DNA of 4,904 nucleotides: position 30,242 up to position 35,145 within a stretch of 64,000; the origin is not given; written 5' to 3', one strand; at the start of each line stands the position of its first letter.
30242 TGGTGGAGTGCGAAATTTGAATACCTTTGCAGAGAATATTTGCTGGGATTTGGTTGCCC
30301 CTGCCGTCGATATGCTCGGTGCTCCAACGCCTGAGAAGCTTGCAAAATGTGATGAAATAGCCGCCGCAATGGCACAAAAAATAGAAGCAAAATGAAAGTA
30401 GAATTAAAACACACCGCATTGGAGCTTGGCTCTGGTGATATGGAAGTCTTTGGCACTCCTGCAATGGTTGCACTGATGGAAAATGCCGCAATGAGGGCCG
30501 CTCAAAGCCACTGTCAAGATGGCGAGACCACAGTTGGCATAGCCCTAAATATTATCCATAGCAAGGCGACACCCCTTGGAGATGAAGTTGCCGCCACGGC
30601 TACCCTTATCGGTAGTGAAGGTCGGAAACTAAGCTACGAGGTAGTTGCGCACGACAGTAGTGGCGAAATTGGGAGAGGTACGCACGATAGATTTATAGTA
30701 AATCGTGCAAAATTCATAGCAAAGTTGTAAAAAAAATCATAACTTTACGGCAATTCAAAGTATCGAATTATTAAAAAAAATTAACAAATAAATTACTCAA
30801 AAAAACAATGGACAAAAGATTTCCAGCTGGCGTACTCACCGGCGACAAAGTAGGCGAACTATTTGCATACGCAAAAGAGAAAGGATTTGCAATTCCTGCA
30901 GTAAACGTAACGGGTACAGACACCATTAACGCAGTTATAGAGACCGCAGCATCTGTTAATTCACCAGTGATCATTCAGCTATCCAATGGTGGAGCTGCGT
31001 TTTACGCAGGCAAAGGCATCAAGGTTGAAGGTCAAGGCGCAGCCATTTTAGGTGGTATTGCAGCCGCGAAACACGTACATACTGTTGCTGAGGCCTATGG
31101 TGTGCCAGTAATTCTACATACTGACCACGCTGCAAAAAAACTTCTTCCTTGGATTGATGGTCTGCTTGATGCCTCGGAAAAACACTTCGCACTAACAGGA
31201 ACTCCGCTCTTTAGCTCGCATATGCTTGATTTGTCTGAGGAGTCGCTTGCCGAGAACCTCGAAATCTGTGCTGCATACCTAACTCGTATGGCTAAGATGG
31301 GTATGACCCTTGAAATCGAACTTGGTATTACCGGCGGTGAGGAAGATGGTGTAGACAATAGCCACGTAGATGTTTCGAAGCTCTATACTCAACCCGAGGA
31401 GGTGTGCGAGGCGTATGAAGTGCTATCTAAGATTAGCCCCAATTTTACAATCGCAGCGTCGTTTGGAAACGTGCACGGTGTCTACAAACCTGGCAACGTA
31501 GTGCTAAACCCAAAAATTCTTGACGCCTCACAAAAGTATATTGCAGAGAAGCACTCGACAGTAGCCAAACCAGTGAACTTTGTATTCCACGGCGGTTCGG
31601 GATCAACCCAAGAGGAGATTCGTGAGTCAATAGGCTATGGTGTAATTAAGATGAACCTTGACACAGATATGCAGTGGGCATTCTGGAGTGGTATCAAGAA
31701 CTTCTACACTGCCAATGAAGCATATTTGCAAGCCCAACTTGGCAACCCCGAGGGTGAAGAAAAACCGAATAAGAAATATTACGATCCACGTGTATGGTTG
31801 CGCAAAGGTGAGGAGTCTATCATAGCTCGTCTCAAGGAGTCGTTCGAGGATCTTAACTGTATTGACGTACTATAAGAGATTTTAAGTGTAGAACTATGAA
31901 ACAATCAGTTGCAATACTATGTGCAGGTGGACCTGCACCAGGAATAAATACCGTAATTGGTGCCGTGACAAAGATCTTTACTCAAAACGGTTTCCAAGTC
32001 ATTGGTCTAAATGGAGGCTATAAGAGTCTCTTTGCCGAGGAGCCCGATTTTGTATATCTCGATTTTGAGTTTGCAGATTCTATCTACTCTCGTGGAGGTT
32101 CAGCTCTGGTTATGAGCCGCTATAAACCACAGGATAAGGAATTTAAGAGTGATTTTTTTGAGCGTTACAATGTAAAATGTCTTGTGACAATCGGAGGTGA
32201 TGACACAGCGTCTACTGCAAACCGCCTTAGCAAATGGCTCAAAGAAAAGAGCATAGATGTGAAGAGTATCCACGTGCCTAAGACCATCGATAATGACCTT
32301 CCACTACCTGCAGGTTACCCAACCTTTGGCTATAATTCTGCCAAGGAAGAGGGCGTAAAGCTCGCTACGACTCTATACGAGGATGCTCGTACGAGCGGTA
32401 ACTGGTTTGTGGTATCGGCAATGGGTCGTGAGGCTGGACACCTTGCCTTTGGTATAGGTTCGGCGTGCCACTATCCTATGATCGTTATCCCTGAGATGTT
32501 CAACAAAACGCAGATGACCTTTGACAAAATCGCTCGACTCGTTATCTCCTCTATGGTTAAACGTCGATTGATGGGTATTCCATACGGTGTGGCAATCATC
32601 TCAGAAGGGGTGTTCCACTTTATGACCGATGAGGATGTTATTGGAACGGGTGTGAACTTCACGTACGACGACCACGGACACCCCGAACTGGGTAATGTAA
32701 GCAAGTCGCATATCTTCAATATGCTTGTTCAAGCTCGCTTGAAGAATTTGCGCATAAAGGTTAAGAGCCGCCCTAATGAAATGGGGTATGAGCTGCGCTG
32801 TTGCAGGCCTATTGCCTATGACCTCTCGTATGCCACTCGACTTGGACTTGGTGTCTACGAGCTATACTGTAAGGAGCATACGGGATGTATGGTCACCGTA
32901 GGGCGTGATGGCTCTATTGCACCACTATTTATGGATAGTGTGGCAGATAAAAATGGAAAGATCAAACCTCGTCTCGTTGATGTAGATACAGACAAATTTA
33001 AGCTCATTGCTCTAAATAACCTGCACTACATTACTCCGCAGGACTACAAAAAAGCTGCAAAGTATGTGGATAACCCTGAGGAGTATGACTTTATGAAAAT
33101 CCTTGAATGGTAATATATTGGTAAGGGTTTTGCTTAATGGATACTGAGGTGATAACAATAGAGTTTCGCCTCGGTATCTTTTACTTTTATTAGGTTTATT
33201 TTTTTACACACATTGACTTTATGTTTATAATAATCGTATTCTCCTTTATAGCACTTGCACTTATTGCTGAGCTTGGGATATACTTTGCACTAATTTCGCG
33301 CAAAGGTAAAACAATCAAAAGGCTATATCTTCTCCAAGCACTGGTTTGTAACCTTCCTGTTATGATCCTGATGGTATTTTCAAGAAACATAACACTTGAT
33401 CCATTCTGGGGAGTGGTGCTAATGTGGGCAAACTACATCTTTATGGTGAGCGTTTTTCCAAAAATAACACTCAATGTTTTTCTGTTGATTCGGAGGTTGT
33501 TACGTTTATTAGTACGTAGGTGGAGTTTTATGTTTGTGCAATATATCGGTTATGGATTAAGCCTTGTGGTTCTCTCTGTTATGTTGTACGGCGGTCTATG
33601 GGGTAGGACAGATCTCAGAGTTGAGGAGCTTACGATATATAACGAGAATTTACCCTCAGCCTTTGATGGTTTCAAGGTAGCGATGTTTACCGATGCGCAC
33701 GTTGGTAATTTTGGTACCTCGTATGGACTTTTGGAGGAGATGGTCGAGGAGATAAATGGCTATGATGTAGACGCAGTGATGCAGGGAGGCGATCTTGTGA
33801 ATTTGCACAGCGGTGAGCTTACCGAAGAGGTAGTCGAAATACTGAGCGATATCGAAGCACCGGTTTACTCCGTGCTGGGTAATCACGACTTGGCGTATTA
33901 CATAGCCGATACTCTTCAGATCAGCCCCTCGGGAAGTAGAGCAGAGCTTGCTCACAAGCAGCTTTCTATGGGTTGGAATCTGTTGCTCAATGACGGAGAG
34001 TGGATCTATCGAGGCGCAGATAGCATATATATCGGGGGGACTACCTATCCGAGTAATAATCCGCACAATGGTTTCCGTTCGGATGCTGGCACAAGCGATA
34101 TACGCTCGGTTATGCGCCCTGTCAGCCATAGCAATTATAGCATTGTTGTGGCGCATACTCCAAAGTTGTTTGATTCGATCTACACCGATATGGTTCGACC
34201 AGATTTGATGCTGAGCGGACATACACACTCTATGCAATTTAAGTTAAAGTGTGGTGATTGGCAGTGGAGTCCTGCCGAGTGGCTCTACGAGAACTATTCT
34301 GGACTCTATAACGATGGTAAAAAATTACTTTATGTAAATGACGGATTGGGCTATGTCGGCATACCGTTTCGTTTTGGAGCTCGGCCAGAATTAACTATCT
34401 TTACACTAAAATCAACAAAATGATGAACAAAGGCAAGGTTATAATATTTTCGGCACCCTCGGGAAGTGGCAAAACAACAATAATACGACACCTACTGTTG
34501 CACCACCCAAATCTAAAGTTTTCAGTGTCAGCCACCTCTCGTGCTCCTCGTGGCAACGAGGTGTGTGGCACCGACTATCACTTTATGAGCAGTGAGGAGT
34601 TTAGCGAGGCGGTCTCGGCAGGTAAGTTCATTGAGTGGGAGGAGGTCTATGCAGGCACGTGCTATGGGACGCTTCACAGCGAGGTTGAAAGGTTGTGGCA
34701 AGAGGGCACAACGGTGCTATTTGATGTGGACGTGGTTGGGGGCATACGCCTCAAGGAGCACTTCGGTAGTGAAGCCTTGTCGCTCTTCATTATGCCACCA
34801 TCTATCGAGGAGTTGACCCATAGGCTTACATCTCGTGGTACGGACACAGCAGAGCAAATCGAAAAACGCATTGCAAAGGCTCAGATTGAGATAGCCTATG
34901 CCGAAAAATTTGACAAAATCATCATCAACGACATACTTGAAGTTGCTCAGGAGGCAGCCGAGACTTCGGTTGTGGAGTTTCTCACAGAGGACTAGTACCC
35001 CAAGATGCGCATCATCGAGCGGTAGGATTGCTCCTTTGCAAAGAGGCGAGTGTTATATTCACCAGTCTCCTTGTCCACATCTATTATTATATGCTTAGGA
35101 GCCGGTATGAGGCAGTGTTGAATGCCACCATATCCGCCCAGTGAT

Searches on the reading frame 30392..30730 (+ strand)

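Call 45: search_protein_families(library=pfam, proteins=[window:30392-30730:+], max_evalue=1e-8)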
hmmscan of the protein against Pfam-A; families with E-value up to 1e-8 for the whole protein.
window:30392-30730:+ (112 aa): 1 family
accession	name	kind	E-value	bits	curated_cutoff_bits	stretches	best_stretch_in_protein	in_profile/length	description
PF22636.2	FlK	-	1.2e-33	115.8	27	1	3-105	1-102/103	Fluoroacetyl-CoA-specific thioesterase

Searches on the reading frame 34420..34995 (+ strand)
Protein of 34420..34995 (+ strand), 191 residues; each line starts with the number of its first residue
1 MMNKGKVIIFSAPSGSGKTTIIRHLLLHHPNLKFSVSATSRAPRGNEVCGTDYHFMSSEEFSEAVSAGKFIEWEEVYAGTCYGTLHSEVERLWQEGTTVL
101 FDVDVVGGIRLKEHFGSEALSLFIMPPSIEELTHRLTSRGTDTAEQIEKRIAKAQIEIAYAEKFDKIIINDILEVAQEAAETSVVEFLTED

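Call 45: search_protein_families(library=pfam, proteins=[window:34420-34995:+], max_evalue=1e-8)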
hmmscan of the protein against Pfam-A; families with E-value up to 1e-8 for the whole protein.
window:34420-34995:+ (191 aa): 1 family
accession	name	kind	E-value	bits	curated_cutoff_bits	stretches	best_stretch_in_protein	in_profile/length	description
PF00625.27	Guanylate_kin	-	1.1e-39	136.5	25.2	1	5-179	2-174/182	Guanylate kinase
